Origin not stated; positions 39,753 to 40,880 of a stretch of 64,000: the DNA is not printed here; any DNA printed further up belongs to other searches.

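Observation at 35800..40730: IclR regulator translationally coupled to a 1368-aa exported LamG/propeller protein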

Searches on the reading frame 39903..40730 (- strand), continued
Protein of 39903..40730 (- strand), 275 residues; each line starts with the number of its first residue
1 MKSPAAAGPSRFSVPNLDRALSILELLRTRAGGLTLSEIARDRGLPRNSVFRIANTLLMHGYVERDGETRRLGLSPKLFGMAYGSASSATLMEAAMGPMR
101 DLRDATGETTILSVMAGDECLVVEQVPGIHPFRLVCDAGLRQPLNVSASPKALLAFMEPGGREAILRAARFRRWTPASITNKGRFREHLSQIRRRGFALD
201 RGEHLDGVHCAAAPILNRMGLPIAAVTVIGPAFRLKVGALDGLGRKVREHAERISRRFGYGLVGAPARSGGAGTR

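Call 47: find_encoding_contigs(protein=P0142, flank=6000, max_places=1)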
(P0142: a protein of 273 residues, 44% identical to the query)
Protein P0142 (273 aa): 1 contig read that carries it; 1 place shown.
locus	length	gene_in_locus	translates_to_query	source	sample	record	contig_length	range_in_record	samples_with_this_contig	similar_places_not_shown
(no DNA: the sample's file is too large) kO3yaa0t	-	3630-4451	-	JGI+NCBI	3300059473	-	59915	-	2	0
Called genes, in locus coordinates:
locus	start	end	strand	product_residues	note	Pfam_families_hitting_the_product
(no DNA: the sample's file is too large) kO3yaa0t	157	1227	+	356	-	PF00389:2-Hacid_dh, PF02826:2-Hacid_dh_C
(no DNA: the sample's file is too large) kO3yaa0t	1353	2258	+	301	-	PF02195:ParB_N, PF17762:HTH_ParB, PF23552:ParB_C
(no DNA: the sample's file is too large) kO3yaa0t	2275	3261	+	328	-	PF04389:Peptidase_M28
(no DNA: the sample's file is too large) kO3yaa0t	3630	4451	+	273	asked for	PF09339:HTH_IclR, PF12802:MarR_2 (weak), PF01047:MarR (weak), PF01614:IclR_C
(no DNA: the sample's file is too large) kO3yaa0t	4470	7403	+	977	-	PF07635:PSCyt1, PF07583:PSCyt2, PF07587:PSD1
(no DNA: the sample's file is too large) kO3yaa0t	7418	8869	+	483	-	PF07394:DUF1501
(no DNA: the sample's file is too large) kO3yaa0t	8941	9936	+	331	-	PF14269:Arylsulfotran_2 (faint), PF22701:Mala_s_1-like (faint)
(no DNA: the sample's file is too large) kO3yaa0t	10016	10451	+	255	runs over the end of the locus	PF23441:SDR, PF00106:adh_short, PF08659:KR, PF13561:adh_short_C2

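Call 48: find_encoding_contigs(protein=P0139, flank=6000, max_places=1)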
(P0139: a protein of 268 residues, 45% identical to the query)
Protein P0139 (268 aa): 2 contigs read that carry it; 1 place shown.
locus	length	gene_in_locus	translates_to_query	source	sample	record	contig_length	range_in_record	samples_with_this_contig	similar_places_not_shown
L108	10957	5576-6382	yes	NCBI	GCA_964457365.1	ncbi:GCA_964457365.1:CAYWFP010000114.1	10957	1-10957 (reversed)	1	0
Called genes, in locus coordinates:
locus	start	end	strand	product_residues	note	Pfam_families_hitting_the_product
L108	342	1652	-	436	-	PF01053:Cys_Met_Meta_PP, PF00155:Aminotran_1_2 (weak), PF01212:Beta_elim_lyase (weak), PF00266:Aminotran_5 (weak)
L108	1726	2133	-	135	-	PF02082:Rrf2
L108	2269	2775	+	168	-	PF00359:PTS_EIIA_2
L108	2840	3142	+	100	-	PF01909:NTP_transf_2, PF18765:Polbeta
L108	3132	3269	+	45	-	-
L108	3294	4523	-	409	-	PF00375:SDF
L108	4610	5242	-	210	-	PF02511:Thy1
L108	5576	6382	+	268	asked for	PF09339:HTH_IclR, PF12802:MarR_2, PF01614:IclR_C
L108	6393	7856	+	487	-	PF00890:FAD_binding_2 (faint), PF12831:FAD_oxidored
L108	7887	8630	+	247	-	PF00106:adh_short, PF08659:KR, PF13561:adh_short_C2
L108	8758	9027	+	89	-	-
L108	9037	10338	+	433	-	PF00884:Sulfatase, PF01663:Phosphodiest (weak), PF16347:SGSH_C (weak)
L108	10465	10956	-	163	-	?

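Call 49: find_encoding_contigs(protein=P0137, flank=6000, max_places=1)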
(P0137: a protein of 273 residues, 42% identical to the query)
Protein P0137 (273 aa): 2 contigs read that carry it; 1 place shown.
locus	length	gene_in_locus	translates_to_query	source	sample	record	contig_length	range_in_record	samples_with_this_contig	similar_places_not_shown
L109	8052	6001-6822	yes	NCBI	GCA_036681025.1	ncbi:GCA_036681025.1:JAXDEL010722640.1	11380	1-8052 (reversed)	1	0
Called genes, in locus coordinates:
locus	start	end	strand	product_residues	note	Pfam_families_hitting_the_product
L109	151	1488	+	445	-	PF01408:GFO_IDH_MocA, PF19051:GFO_IDH_MocA_C2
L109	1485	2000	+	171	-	-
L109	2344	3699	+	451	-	-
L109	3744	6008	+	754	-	PF01266:DAO (weak), PF12831:FAD_oxidored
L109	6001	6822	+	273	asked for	PF09339:HTH_IclR, PF12802:MarR_2 (weak), PF01614:IclR_C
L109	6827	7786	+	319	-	PF07963:N_methyl (weak), PF07596:SBP_bac_10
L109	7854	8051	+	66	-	?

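Call 70: find_encoding_contigs(protein=P0133, flank=6000, max_places=2)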
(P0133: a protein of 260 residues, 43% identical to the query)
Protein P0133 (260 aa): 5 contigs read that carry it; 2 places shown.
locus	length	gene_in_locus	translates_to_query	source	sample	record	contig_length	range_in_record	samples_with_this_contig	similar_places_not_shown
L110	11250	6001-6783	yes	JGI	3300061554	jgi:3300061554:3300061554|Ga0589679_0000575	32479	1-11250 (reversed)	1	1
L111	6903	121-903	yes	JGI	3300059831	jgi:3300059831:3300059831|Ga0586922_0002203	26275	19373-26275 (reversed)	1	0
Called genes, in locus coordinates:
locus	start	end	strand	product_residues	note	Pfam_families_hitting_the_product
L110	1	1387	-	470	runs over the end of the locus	-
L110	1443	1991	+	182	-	PF00186:DHFR_1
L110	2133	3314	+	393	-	PF00438:S-AdoMet_synt_N, PF02772:S-AdoMet_synt_M, PF02773:S-AdoMet_synt_C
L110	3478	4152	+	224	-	PF00702:Hydrolase, PF13419:HAD_2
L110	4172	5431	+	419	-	PF23914:TPR_CcmH_CycH (faint), PF13176:TPR_7 (faint), PF13371:TPR_9 (faint), PF13424:TPR_12 (faint), PF25062:ARM_TT21_N (faint), PF00515:TPR_1 (weak), PF13414:TPR_11 (weak), PF14559:TPR_19, +8 more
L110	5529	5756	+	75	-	PF01176:eIF-1a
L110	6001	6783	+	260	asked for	PF09339:HTH_IclR, PF01978:TrmB (weak), PF01614:IclR_C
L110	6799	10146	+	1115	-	PF07635:PSCyt1, PF07583:PSCyt2, PF07691:PA14, PF07587:PSD1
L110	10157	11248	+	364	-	?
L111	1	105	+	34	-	?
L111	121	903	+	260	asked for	PF09339:HTH_IclR, PF01978:TrmB (weak), PF01614:IclR_C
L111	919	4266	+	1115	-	PF07635:PSCyt1, PF07583:PSCyt2, PF07691:PA14, PF07587:PSD1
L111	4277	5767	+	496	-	PF07394:DUF1501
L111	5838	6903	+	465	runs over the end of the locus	PF13229:Beta_helix, PF05048:NosD, PF13229:Beta_helix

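Call 81: search_solved_structures(query=window:39906-40730:-, max_evalue=1e-10)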
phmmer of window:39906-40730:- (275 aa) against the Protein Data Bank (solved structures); distinct sequences matched with E-value up to 1e-10: 16.
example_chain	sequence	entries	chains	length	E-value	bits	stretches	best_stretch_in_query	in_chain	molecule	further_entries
1mkm_A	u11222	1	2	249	6.4e-25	91.4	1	16-260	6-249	IclR transcriptional regulator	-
2g7u_A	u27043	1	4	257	7.3e-19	71.5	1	13-226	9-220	transcriptional regulator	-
2ia2_A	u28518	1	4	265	1.5e-18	70.5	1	9-237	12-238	Putative Transcriptional Regulator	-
1tf1_A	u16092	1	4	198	1.1e-17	67.7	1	96-259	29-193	Negative regulator of allantoin and glyoxylate utilization operons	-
1td5_A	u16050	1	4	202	1.4e-17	67.3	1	90-259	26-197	Acetate operon repressor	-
2o99_A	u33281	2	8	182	1.5e-17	67.2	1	96-259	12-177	Acetate operon repressor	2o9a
5tjj_A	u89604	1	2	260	2.5e-17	66.5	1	12-230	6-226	Transcriptional regulator, IclR family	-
2xrn_A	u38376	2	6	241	3.3e-17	66.1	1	16-231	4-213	HTH-TYPE TRANSCRIPTIONAL REGULATOR TTGV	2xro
1ysp_A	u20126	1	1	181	3.6e-17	66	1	92-260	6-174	Transcriptional regulator kdgR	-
5y6i_A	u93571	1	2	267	6.8e-17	65.1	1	12-260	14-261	Transcriptional regulator KdgR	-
3r4k_A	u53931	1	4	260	1.1e-16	64.4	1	18-236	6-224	Transcriptional regulator, IclR family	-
9e6a_A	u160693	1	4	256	3e-16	63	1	11-238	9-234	Transcriptional regulator, IclR family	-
8eju_A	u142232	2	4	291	6.3e-14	55.3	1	14-230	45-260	Transcription regulatory protein (Pca regulon)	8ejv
3mq0_A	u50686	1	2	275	3.7e-13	52.8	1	13-260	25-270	Transcriptional repressor of the blcABC operon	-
3obf_A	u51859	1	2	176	1.9e-12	50.5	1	94-259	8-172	Putative transcriptional regulator, IclR family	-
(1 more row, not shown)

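Call 87: search_protein_families(library=pfam, proteins=[L105:3895-8082:+], max_evalue=0.01)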
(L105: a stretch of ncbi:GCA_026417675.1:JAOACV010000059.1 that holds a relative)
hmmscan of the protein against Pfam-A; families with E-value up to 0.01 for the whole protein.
L105:3895-8082:+ (1396 aa): 6 families
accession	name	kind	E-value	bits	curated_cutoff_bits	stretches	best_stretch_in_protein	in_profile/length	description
PF03781.23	FGE-sulfatase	-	2.3e-46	159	23.3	1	1112-1379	5-254/255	Sulfatase-modifying factor enzyme 1-like domain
PF18582.6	HZS_alpha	-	1.1e-33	116.1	26.6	1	610-701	1-98/98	Hydrazine synthase alpha subunit middle domain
PF22633.2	F5_F8_type_C_2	-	1.7e-09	38.6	27.8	1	1020-1081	3-60/91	NedA-like, galactose-binding domain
PF00754.31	F5_F8_type_C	-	8.1e-08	32.9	28.2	1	1005-1078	2-72/127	F5/8 type C domain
PF13442.11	Cytochrome_CBB3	-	0.0035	18.1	27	0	736-765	4-33/68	Cytochrome C oxidase, cbb3-type, subunit III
PF24135.1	DUF7402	-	0.0094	16.5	27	0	998-1084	1-89/133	Domain of unknown function (DUF7402)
